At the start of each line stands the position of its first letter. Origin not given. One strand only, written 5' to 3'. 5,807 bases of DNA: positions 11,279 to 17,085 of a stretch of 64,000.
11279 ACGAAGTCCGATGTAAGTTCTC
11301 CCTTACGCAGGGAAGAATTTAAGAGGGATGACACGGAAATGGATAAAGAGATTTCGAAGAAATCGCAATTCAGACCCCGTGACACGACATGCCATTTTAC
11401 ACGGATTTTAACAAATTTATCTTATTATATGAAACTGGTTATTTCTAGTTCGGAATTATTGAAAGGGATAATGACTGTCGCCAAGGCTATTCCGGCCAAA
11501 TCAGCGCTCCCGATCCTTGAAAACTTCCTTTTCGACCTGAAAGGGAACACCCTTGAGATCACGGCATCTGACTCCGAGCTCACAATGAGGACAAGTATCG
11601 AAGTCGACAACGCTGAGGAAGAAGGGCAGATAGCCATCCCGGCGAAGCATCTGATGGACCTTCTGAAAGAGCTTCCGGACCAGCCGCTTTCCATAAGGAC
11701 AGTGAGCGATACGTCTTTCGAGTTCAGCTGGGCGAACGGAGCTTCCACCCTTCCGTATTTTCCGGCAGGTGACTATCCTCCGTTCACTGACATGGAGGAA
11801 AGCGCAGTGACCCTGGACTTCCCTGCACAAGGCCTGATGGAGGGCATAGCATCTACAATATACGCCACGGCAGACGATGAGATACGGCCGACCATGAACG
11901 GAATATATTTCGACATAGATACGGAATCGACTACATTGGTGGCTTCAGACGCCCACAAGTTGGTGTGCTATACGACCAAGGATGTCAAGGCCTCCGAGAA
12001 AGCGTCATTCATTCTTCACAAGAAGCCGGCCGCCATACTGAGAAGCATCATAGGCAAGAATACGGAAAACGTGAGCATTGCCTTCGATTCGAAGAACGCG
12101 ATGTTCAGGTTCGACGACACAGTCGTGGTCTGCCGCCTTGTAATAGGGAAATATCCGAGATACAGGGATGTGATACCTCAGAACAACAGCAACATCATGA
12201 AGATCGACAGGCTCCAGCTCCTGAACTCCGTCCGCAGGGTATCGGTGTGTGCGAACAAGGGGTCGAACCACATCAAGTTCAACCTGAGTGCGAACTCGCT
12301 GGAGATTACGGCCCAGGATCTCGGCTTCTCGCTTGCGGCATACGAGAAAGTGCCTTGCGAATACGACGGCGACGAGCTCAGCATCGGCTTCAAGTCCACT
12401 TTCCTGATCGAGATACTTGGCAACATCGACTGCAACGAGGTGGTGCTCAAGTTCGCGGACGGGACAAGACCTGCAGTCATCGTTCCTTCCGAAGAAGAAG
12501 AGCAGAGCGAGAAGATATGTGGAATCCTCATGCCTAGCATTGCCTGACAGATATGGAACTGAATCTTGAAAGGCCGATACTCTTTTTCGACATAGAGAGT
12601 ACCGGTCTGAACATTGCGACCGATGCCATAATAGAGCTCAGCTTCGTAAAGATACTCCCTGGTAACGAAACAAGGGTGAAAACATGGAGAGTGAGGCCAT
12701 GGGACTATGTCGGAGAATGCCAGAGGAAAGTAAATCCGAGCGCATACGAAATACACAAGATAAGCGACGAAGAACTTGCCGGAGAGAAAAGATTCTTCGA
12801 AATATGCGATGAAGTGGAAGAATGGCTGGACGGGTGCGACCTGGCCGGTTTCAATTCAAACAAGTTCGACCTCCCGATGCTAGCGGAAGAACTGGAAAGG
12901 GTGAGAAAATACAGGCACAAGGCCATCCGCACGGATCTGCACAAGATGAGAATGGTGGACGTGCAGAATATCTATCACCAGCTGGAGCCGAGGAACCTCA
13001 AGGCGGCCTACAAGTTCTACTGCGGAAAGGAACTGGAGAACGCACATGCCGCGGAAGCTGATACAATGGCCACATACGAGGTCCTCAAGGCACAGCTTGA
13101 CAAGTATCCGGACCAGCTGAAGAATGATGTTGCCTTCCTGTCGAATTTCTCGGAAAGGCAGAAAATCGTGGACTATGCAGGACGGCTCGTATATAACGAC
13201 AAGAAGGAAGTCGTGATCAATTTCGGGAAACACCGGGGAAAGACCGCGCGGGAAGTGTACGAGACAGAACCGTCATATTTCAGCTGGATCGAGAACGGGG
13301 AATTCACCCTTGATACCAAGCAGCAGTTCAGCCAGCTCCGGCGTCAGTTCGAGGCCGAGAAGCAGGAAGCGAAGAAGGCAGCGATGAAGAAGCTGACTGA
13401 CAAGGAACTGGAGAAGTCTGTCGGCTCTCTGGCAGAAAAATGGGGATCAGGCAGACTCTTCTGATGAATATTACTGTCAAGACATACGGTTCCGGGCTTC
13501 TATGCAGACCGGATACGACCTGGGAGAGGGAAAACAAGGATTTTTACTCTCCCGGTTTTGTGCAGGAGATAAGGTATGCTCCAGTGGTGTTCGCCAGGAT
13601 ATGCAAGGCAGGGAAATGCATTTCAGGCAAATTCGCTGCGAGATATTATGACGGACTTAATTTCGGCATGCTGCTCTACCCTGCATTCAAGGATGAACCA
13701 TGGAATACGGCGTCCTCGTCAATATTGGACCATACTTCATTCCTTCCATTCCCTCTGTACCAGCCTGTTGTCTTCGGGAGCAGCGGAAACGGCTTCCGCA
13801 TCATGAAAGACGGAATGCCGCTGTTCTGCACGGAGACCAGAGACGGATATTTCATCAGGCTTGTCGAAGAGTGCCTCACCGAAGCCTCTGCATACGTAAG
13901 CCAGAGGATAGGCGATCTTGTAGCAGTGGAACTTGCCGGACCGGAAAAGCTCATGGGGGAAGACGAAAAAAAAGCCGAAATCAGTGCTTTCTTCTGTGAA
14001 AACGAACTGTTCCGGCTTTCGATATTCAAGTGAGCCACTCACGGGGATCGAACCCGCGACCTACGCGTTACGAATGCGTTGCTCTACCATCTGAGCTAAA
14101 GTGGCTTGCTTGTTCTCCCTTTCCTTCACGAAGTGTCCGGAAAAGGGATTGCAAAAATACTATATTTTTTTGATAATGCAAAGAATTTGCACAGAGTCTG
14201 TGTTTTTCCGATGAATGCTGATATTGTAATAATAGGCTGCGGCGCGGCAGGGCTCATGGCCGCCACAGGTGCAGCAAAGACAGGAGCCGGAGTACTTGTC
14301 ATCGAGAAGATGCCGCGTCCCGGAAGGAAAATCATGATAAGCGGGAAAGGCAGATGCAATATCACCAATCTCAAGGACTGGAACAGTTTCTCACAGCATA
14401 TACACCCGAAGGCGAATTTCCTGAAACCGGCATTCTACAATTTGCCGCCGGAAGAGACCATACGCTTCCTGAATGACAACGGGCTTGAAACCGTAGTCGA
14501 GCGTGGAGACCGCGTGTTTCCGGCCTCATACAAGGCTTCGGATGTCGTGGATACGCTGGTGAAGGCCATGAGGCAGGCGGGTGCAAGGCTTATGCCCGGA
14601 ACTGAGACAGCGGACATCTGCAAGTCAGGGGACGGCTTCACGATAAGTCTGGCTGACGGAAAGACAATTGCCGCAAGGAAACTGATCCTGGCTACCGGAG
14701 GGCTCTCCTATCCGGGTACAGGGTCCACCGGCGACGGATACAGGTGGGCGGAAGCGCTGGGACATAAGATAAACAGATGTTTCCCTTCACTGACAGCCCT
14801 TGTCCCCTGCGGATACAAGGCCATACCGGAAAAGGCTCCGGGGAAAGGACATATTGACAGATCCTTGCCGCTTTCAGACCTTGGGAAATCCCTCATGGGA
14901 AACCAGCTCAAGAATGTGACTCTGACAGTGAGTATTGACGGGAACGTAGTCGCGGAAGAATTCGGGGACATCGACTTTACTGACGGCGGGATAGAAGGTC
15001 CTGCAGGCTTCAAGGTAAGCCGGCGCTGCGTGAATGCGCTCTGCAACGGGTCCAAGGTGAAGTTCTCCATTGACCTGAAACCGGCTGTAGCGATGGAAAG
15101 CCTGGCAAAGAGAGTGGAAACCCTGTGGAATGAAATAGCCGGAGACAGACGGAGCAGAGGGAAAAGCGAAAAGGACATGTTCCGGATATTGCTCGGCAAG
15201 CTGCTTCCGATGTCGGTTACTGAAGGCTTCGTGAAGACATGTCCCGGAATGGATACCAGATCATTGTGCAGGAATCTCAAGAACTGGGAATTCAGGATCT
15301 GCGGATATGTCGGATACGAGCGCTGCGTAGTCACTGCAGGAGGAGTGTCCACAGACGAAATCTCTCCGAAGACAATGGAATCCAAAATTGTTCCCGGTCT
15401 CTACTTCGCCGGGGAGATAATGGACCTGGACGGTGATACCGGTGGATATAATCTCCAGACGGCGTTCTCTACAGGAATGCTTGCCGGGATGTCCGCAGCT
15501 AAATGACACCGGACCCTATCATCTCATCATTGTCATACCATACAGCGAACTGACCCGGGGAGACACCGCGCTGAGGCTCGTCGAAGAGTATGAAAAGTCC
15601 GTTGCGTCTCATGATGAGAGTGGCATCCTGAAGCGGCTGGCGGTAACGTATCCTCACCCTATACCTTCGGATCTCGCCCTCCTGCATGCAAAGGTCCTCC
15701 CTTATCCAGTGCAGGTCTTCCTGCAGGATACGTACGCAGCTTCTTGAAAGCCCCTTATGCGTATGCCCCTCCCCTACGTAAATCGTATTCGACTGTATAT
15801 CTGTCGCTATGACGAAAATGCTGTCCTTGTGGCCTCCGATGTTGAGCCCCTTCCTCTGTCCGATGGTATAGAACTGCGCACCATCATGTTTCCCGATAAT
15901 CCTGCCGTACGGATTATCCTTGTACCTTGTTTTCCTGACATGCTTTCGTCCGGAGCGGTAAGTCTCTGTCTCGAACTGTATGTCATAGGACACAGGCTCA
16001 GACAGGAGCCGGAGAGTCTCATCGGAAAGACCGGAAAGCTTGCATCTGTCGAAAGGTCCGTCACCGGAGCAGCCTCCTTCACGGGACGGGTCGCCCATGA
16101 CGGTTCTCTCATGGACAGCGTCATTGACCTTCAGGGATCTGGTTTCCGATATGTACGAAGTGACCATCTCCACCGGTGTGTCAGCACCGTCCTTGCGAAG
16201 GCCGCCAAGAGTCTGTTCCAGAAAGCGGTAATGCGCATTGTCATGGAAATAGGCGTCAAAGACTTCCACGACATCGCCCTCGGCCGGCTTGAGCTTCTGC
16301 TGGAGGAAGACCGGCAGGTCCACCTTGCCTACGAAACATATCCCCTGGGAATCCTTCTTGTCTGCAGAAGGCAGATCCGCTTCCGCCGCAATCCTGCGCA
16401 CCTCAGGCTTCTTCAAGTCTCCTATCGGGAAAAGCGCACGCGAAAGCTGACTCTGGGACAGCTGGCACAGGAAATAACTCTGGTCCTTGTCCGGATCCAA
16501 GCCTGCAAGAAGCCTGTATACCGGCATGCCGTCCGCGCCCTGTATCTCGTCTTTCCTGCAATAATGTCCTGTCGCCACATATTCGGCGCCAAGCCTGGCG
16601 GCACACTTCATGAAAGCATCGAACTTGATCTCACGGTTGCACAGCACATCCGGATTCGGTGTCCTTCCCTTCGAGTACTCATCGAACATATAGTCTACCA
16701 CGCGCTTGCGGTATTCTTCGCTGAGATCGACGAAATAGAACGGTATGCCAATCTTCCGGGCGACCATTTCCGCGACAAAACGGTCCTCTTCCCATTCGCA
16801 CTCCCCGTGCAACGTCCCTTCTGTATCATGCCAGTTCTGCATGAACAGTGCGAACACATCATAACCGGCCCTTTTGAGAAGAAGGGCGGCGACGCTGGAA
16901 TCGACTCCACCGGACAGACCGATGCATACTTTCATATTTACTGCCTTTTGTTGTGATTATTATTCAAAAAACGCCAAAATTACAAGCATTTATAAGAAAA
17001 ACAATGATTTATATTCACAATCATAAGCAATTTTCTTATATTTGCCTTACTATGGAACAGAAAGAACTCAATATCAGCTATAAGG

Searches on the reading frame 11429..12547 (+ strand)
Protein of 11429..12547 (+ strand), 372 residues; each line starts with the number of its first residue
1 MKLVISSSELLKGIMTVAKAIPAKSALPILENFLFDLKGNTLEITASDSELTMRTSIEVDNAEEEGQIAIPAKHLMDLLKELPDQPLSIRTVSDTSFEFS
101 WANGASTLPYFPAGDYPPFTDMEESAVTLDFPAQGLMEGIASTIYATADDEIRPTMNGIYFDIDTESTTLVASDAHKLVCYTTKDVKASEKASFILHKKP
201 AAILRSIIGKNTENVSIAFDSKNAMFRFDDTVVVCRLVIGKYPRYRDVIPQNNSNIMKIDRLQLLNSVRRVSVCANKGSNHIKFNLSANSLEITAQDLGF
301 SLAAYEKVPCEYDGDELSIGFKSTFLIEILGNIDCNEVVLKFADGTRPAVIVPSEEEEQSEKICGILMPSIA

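Call 33: find_encoding_contigs(protein=window:11429-12547:+, flank=2500, max_places=10)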
Protein window:11429-12547:+ (372 aa): 18 contigs read that carry it; 9 places shown.
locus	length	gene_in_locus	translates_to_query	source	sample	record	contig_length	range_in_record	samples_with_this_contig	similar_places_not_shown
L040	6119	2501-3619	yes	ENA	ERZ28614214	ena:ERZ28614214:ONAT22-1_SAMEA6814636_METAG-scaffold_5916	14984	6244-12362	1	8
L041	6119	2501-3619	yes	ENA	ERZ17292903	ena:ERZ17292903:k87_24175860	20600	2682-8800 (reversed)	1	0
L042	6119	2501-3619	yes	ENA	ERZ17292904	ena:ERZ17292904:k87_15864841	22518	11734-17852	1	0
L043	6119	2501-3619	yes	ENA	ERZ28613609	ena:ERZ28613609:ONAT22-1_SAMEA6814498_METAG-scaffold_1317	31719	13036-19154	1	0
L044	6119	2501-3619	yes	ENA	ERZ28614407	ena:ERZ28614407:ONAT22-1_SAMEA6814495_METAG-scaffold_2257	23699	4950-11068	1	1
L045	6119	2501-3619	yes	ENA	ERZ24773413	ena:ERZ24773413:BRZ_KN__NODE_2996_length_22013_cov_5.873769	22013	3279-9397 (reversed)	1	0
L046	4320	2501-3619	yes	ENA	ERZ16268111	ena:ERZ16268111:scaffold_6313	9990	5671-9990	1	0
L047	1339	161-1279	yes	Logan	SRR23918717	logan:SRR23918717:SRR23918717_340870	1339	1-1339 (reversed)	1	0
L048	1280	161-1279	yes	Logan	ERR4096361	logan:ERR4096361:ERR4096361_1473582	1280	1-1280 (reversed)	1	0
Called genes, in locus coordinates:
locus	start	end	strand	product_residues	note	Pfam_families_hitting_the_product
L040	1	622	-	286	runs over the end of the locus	PF00140:Sigma70_r1_2, PF04542:Sigma70_r2, PF04539:Sigma70_r3, PF04545:Sigma70_r4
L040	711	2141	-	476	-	PF00089:Trypsin, PF13365:Trypsin_2, PF00595:PDZ, PF13180:PDZ_2, PF17820:PDZ_6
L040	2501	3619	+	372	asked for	PF00712:DNA_pol3_beta, PF02767:DNA_pol3_beta_2, PF02768:DNA_pol3_beta_3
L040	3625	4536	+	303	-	PF00929:RNase_T, PF20600:ExoX-like_C (weak)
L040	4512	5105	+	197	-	-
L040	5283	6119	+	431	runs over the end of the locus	PF00070:Pyr_redox (faint), PF00890:FAD_binding_2 (weak), PF01134:GIDA (faint), PF01266:DAO (faint), PF03486:HI0933_like, PF07992:Pyr_redox_2 (faint), PF12831:FAD_oxidored (weak), PF22780:HI0933_like_1st, +1 more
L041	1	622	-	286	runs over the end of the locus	PF00140:Sigma70_r1_2, PF04542:Sigma70_r2, PF04539:Sigma70_r3, PF04545:Sigma70_r4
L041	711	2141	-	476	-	PF00089:Trypsin, PF13365:Trypsin_2, PF00595:PDZ, PF13180:PDZ_2, PF17820:PDZ_6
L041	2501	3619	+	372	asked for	PF00712:DNA_pol3_beta, PF02767:DNA_pol3_beta_2, PF02768:DNA_pol3_beta_3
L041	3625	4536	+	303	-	PF00929:RNase_T, PF20600:ExoX-like_C (weak)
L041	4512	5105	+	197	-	-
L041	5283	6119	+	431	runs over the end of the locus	PF00070:Pyr_redox (faint), PF00890:FAD_binding_2 (weak), PF01134:GIDA (faint), PF01266:DAO (faint), PF03486:HI0933_like, PF07992:Pyr_redox_2 (faint), PF12831:FAD_oxidored (weak), PF22780:HI0933_like_1st, +1 more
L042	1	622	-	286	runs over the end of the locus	PF00140:Sigma70_r1_2, PF04542:Sigma70_r2, PF04539:Sigma70_r3, PF04545:Sigma70_r4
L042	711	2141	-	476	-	PF00089:Trypsin, PF13365:Trypsin_2, PF00595:PDZ, PF13180:PDZ_2, PF17820:PDZ_6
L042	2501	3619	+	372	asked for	PF00712:DNA_pol3_beta, PF02767:DNA_pol3_beta_2, PF02768:DNA_pol3_beta_3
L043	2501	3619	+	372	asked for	PF00712:DNA_pol3_beta, PF02767:DNA_pol3_beta_2, PF02768:DNA_pol3_beta_3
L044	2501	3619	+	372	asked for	PF00712:DNA_pol3_beta, PF02767:DNA_pol3_beta_2, PF02768:DNA_pol3_beta_3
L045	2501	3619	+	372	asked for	PF00712:DNA_pol3_beta, PF02767:DNA_pol3_beta_2, PF02768:DNA_pol3_beta_3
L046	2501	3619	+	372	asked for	PF00712:DNA_pol3_beta, PF02767:DNA_pol3_beta_2, PF02768:DNA_pol3_beta_3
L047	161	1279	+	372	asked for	PF00712:DNA_pol3_beta, PF02767:DNA_pol3_beta_2, PF02768:DNA_pol3_beta_3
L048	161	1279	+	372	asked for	PF00712:DNA_pol3_beta, PF02767:DNA_pol3_beta_2, PF02768:DNA_pol3_beta_3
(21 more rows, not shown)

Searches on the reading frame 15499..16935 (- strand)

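Call 51: search_protein_families(library=pfam, max_evalue=0.00001, proteins=[window:15499-16935:-])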
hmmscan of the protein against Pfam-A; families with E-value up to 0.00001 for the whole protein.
window:15499-16935:- (478 aa): 3 families
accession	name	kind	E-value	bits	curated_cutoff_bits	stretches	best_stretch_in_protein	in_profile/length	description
PF03054.22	tRNA_Me_trans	-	3.5e-75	252.6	20.6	1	1-204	1-202/202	tRNA methyl transferase HUP domain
PF20258.4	tRNA_Me_trans_C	-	1.1e-17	64.6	20.6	1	404-478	5-77/77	Aminomethyltransferase beta-barrel domain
PF20259.3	tRNA_Me_trans_M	-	1.2e-16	60.4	27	1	344-389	21-66/66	tRNA methyl transferase PRC-barrel domain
